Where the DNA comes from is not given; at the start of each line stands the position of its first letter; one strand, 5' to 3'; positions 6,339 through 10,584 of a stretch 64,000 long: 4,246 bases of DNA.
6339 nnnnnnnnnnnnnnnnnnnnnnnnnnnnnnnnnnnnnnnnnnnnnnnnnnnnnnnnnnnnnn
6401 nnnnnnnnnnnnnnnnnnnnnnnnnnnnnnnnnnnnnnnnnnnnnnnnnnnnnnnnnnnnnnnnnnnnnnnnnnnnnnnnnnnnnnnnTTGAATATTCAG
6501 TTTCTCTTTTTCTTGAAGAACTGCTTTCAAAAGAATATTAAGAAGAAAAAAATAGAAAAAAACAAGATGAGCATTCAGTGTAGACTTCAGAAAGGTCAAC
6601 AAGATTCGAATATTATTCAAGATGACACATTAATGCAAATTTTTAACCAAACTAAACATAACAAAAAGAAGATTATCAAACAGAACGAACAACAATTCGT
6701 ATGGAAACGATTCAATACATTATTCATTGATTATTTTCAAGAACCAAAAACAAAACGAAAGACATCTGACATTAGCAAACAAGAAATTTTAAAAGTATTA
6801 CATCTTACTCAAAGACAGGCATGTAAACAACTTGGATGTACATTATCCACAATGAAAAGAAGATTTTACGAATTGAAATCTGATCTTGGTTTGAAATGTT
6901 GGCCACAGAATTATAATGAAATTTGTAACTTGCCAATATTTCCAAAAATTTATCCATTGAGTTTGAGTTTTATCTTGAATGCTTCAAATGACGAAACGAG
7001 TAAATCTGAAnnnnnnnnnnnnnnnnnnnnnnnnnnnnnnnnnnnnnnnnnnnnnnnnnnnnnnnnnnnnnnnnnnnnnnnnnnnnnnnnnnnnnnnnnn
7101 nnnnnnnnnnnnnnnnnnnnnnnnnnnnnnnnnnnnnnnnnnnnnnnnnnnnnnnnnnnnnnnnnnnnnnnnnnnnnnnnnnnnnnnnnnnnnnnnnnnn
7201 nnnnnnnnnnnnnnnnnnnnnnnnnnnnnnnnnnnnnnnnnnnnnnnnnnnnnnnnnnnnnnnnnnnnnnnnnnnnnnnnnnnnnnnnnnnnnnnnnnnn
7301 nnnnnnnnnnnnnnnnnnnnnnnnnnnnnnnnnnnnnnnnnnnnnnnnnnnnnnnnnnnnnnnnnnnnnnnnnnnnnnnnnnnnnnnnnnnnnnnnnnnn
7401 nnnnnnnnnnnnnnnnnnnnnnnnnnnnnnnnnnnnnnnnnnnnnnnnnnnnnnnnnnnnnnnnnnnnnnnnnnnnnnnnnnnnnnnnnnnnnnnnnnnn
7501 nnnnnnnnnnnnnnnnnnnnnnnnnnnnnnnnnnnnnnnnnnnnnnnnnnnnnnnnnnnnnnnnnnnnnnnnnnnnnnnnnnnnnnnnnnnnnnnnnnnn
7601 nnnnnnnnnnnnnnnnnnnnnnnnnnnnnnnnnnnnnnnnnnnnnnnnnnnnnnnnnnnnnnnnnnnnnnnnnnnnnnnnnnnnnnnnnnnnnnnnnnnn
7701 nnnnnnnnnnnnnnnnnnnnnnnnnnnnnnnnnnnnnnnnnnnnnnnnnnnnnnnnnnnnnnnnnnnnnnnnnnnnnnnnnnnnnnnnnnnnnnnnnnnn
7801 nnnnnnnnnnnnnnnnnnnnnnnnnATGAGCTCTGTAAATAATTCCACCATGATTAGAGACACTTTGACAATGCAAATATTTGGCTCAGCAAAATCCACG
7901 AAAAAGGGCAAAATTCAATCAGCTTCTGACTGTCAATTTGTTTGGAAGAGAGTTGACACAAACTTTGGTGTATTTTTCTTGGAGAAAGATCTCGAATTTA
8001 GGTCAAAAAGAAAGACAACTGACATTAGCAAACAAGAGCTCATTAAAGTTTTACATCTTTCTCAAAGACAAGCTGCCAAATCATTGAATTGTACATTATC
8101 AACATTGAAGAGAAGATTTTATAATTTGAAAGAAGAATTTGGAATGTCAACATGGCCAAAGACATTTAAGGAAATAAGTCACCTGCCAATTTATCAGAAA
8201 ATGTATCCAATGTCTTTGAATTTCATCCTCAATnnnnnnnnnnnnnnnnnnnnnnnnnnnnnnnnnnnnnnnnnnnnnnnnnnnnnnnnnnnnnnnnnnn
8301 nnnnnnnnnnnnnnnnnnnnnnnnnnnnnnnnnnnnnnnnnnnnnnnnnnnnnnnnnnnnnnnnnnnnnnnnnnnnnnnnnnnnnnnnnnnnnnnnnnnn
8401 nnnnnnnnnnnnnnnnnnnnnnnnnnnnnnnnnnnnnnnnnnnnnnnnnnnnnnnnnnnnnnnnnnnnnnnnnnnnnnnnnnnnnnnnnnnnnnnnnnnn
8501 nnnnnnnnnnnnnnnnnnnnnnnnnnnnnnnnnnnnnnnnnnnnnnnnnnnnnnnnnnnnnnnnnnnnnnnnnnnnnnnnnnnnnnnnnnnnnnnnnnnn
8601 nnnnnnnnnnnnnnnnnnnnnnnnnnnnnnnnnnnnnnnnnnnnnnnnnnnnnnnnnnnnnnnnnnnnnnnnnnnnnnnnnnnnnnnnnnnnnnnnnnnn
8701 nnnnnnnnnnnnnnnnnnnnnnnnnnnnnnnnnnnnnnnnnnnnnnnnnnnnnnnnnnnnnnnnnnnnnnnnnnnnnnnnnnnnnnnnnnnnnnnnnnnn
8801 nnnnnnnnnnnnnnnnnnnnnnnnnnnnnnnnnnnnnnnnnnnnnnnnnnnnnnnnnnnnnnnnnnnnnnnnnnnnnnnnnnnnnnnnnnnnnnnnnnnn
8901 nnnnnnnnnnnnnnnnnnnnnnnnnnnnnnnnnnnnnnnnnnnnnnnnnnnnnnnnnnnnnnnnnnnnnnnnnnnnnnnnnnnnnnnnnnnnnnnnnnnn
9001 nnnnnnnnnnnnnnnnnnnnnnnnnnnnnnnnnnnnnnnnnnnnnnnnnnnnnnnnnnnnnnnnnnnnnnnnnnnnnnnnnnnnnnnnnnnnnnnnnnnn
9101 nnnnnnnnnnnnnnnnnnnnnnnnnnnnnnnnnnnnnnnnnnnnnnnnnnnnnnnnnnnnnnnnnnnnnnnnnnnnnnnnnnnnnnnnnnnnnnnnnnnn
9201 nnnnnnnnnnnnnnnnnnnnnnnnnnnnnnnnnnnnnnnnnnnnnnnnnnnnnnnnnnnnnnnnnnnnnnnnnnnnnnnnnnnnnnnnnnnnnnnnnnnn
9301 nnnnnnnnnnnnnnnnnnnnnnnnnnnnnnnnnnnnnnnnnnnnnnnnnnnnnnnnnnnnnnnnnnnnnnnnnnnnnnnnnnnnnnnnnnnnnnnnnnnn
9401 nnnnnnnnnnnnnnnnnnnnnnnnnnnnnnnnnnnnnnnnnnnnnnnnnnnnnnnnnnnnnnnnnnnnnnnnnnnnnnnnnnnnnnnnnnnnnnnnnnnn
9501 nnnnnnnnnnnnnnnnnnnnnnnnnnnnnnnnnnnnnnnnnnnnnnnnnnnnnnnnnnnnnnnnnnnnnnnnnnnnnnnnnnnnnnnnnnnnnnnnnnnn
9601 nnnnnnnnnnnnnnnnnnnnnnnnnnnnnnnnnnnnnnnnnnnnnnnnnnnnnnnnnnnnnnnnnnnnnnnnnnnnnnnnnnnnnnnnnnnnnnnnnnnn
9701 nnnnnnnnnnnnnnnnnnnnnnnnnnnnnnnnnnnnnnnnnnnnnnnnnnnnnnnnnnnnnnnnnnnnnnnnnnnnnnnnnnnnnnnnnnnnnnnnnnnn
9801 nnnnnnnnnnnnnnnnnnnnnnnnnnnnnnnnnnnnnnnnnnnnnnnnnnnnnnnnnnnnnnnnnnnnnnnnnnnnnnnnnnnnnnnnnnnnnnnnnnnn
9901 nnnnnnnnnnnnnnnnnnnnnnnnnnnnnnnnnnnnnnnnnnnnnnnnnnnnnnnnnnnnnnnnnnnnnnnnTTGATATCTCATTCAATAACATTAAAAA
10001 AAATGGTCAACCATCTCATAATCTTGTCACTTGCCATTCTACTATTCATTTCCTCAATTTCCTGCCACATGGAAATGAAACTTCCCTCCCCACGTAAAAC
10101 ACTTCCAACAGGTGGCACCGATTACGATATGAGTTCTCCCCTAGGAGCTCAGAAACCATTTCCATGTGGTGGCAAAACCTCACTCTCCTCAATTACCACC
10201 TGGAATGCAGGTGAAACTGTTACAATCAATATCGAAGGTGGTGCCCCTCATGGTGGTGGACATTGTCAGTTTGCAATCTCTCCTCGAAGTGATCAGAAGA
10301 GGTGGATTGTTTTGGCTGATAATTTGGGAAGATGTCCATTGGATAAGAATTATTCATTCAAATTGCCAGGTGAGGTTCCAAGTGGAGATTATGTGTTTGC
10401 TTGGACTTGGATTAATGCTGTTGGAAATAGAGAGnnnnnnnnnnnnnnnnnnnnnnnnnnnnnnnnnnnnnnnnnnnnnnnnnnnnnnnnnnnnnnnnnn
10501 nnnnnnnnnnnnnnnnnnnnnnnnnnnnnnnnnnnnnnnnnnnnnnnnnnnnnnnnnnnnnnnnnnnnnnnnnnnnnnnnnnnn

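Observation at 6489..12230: Tandem array of four small genes with a degenerate RWP-RK domain (W-P kept, flanking R/K lost)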

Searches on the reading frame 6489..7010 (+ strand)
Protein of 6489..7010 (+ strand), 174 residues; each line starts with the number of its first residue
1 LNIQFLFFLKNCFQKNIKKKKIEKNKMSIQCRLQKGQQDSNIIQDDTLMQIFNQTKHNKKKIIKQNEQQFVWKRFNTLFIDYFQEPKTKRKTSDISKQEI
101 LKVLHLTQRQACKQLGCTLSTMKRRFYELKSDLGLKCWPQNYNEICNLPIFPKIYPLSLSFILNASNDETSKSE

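Call 3: search_protein_families(library=pfam, proteins=[window:6489-7010:+], max_evalue=10)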
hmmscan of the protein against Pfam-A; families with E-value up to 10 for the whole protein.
window:6489-7010:+ (174 aa): 3 families
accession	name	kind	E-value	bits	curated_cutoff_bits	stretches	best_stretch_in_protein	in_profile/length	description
PF02042.20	RWP-RK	-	4.3e-05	23.8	29.3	1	94-140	1-43/49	RWP-RK domain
PF08281.18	Sigma70_r4_2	-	0.041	14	25.7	1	103-127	24-48/54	Sigma-70, region 4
PF12990.12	DUF3874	-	0.2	12.4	28.3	1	76-113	5-42/71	Domain of unknonw function from B. Theta Gene description (DUF3874)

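Call 5: find_homologous_proteins(query=A1, max_evalue=0.001)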
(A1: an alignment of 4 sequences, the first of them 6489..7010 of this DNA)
Query A1 (4 sequences) (174 aa, profile of the alignment): 49 proteins with E <= 0.001 among 1279 candidates.
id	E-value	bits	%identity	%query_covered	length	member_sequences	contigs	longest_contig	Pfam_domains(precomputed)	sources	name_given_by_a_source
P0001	5.0e-68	246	100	85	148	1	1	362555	-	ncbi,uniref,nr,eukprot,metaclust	ncbi:predicted protein [Naegleria gruberi]|uniref:Predicted protein n=1 Tax=Naegleria gruberi TaxID=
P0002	6.0e-66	239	55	72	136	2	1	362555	PF02042.22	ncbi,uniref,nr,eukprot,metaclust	ncbi:predicted protein [Naegleria gruberi]|uniref:Predicted protein n=1 Tax=Naegleria gruberi TaxID=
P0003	9.4e-66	239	49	74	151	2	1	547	PF02042.22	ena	-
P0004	1.7e-55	205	53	71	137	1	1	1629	PF02042.22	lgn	-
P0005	7.6e-42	161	55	64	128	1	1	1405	-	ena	-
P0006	2.1e-41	159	55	48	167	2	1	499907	PF02042.22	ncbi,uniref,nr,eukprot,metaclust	ncbi:predicted protein [Naegleria gruberi]|uniref:Predicted protein n=1 Tax=Naegleria gruberi TaxID=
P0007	9.8e-39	151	52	56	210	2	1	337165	PF02042.22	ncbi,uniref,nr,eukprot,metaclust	ncbi:predicted protein [Naegleria gruberi]|uniref:Predicted protein n=1 Tax=Naegleria gruberi TaxID=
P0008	6.7e-37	145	61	48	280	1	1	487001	PF02042.22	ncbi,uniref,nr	ncbi:hypothetical protein C9374_008507 [Naegleria lovaniensis]|uniref:RWP-RK domain-containing prote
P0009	2.5e-36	143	51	55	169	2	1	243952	-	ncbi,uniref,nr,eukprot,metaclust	ncbi:predicted protein [Naegleria gruberi]|uniref:Predicted protein n=1 Tax=Naegleria gruberi TaxID=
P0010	4.6e-36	142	50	62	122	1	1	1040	PF02042.22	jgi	-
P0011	1.0e-35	141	62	49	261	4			PF02042.22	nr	nr:unnamed protein product [Naegleria fowleri]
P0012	3.1e-35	139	57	55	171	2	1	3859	PF02042.22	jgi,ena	-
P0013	2.7e-34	136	61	46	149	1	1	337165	PF02042.22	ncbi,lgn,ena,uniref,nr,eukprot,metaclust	ncbi:predicted protein [Naegleria gruberi]|uniref:Predicted protein n=1 Tax=Naegleria gruberi TaxID=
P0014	1.0e-33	134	56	46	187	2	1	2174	PF02042.22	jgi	-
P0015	1.6e-33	134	61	43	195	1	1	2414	-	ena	-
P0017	7.0e-32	128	64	40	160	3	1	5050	PF02042.22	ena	-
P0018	1.3e-31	128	63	37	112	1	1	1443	PF02042.22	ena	-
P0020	2.8e-31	126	59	45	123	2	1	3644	PF02042.22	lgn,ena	-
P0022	4.1e-31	126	61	40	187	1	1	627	PF02042.22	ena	-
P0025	2.8e-30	123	52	52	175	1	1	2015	PF02042.22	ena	-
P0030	3.7e-9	55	46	31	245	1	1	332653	PF02042.22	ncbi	ncbi:hypothetical protein ABK040_011160 [Willaertia magna]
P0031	5.5e-8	51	44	29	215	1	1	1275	PF02042.22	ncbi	-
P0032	7.1e-8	50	44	29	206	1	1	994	PF02042.22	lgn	-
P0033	1.2e-7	50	39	50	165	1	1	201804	PF02042.22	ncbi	ncbi:hypothetical protein ABK040_011601 [Willaertia magna]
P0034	7.0e-7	47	36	51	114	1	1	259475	PF02042.22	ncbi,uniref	ncbi:hypothetical protein AKO1_012048 [Acrasis kona]|uniref:RWP-RK domain-containing protein n=1 Tax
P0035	3.0e-6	45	42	28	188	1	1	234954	PF02042.22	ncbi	ncbi:hypothetical protein ABK040_004850 [Willaertia magna]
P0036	4.2e-6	45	39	40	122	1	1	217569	PF02042.22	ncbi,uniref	ncbi:hypothetical protein AKO1_011060 [Acrasis kona]|uniref:RWP-RK domain-containing protein n=1 Tax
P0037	9.3e-6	44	43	25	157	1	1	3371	PF02042.22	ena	-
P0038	1.2e-5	43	41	25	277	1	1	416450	PF02042.22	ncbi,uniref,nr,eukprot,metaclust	ncbi:hypothetical protein NAEGRDRAFT_80437 [Naegleria gruberi]|uniref:RWP-RK domain-containing prote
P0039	1.7e-5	43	45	30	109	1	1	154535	PF02042.22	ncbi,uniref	ncbi:hypothetical protein AKO1_012222 [Acrasis kona]|uniref:RWP-RK domain-containing protein n=1 Tax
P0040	2.4e-5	42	47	26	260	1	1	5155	PF02042.22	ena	-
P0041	3.9e-5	42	35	53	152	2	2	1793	PF02042.22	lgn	-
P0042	3.9e-5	42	40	33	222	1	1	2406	PF02042.22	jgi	-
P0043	6.5e-5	41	49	26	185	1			PF02042.22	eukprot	eukprot:EC826238.1.p1 GENE.EC826238.1~~EC826238.1.p1 ORF type:complete len:186 (+),score=62.66 EC826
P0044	2.0e-4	39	50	24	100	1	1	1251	PF02042.22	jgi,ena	-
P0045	2.8e-4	39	45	32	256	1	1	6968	PF02042.22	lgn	-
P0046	2.9e-4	39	35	45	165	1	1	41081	PF02042.22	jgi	jgi:DNA-binding transcriptional regulator YiaG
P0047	3.8e-4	38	44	25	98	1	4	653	PF02042.22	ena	-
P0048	5.4e-4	38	51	21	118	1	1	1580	PF02042.22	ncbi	-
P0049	6.6e-4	38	48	26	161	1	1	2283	PF02042.22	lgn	-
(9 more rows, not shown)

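Call 8: find_encoding_contigs(protein=P0002, flank=10000, max_places=4)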
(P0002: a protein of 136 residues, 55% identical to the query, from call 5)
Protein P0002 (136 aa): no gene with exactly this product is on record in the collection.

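Call 13: find_encoding_contigs(protein=P0004, flank=10000, max_places=4)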
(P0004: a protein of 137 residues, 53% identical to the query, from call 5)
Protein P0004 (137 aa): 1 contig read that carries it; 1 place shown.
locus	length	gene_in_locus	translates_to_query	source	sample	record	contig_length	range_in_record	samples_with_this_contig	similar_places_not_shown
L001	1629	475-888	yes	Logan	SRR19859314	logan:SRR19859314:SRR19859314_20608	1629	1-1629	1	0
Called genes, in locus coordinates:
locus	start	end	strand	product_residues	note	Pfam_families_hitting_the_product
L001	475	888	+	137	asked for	PF02042:RWP-RK (weak)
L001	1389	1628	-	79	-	?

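Call 14: find_encoding_contigs(protein=P0003, flank=10000, max_places=4)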
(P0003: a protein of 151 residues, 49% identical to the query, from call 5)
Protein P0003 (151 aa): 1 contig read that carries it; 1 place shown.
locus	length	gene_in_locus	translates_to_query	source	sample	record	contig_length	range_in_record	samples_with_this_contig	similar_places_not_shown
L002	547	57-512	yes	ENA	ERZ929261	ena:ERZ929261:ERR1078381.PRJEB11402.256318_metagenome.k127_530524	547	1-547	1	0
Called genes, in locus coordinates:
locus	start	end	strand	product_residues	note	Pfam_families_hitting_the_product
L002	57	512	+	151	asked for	PF02042:RWP-RK (weak)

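Call 18: search_solved_structures(query=A1, max_evalue=10, show_alignments=2)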
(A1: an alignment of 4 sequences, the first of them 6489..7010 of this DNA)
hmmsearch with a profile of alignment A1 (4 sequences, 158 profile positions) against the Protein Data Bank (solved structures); distinct sequences matched with E-value up to 10: 9.
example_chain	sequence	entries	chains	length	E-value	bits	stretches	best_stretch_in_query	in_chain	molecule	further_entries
5afr_A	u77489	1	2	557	0.097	15.8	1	81-152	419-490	DYNEIN HEAVY CHAIN, CYTOPLASMIC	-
4l5e_A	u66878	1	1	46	0.22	14.6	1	76-112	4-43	Transcriptional regulator (NtrC family)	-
4l4u_A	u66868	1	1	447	0.29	14.2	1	70-112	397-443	Transcriptional regulator (NtrC family)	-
1id3_D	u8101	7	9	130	0.31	14.1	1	8-87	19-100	HISTONE H2B.2 | Histone H2B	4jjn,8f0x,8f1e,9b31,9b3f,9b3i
6uph_D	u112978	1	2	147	0.35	14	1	7-87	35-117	Histone H2B.1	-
7e9c_D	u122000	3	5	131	0.35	14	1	8-87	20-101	Histone H2B.2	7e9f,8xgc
8qz0_H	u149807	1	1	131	0.35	13.9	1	7-87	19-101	Histone H2B.1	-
7ssa_D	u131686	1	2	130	0.4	13.8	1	7-87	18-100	Histone H2B.1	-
4kud_D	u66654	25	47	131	0.45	13.6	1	7-87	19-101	Histone H2B.1 | Histone H2B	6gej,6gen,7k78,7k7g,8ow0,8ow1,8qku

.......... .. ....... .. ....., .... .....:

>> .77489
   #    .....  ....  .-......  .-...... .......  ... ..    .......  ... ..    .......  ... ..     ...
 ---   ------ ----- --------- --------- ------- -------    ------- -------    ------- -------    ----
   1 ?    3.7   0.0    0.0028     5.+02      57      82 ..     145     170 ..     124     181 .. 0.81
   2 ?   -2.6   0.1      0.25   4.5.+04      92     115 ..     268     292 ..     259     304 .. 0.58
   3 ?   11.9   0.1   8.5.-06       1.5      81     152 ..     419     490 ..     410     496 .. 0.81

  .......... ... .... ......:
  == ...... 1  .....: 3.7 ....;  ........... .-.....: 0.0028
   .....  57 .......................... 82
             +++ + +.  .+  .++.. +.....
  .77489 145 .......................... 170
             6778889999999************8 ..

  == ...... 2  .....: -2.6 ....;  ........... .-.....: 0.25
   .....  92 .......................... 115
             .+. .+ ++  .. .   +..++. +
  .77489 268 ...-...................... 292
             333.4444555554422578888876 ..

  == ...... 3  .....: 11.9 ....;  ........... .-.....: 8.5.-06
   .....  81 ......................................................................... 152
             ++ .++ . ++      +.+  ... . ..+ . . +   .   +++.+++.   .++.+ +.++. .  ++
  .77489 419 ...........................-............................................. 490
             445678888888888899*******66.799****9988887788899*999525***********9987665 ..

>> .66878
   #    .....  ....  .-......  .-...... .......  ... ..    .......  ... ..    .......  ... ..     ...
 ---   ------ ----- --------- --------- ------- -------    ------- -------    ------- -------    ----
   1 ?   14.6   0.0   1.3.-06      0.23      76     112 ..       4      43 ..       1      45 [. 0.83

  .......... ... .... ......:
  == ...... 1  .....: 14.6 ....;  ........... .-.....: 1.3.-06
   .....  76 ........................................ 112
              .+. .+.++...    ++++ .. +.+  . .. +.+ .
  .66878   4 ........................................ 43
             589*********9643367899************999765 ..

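Call 43: find_encoding_contigs(protein=P0013, flank=10000, max_places=2)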
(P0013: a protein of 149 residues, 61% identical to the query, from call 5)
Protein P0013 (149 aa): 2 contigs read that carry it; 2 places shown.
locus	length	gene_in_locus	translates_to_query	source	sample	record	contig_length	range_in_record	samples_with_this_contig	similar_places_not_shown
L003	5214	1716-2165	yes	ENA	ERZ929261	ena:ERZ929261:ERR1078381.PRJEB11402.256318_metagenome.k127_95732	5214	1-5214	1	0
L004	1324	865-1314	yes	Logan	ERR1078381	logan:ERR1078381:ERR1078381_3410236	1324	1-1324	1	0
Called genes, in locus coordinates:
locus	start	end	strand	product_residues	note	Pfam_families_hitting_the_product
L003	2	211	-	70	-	?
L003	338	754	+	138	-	-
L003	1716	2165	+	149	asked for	PF02042:RWP-RK (weak)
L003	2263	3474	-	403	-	-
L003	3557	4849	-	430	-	PF03291:mRNA_G-N7_MeTrfase, PF13489:Methyltransf_23, PF08241:Methyltransf_11, PF08242:Methyltransf_12, PF13649:Methyltransf_25, PF13847:Methyltransf_31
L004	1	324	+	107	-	?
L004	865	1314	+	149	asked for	PF02042:RWP-RK (weak)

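Call 55: search_protein_families(library=pfam, alignment_id=A3, max_evalue=0.01)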
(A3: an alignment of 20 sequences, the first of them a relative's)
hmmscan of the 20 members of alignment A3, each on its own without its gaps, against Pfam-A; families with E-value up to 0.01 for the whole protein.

A. member 1, P0038 (277 aa): 1 family
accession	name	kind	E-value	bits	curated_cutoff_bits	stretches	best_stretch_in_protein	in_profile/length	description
PF02042.20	RWP-RK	-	8.1e-09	35.7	29.3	1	170-210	3-43/49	RWP-RK domain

B. families by the number of members that match (of 20 scanned): 9 families
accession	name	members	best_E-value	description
PF02042.20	RWP-RK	20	3.4e-11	RWP-RK domain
PF02954.25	HTH_8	5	0.00017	Bacterial regulatory protein, Fis family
PF20432.4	Xre-like-HTH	4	0.0001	Antitoxin Xre-like helix-turn-helix domain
PF08281.18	Sigma70_r4_2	4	0.0004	Sigma-70, region 4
PF01051.27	Rep3_N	1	0.0033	Initiator Replication protein, WH1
PF05225.22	HTH_psq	1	0.0044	helix-turn-helix, Psq domain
PF16408.10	DUF5016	1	0.0047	Domain of unknown function (DUF5016)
PF13412.12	HTH_24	1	0.005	Winged helix-turn-helix DNA-binding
PF13542.12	HTH_Tnp_ISL3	1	0.0081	Helix-turn-helix domain of transposase family ISL3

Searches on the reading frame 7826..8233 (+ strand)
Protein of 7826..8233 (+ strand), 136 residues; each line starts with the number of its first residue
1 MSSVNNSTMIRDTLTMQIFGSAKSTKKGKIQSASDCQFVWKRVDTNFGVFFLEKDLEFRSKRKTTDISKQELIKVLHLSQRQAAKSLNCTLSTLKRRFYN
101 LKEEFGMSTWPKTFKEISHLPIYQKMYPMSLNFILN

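Call 3: search_protein_families(library=pfam, proteins=[window:7826-8233:+], max_evalue=10)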
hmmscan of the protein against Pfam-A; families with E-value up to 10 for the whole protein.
window:7826-8233:+ (136 aa): 3 families
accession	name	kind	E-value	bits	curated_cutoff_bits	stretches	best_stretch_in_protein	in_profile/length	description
PF02042.20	RWP-RK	-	9.8e-07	29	29.3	1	66-112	1-43/49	RWP-RK domain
PF08281.18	Sigma70_r4_2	-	0.02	15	25.7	1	72-99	21-48/54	Sigma-70, region 4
PF00126.33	HTH_1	-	0.08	13.3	26.6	1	77-107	13-43/60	Bacterial regulatory helix-turn-helix protein, lysR family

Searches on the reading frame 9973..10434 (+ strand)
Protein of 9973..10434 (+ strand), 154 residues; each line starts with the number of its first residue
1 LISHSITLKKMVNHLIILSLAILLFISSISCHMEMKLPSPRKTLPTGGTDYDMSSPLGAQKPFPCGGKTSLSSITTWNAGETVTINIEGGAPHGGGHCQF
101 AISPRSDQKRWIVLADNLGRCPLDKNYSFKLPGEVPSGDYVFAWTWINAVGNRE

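Call 23: search_protein_families(library=pfam, proteins=[window:9973-10434:+], max_evalue=0.01)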
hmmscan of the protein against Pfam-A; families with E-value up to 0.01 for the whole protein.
window:9973-10434:+ (154 aa): 0 families
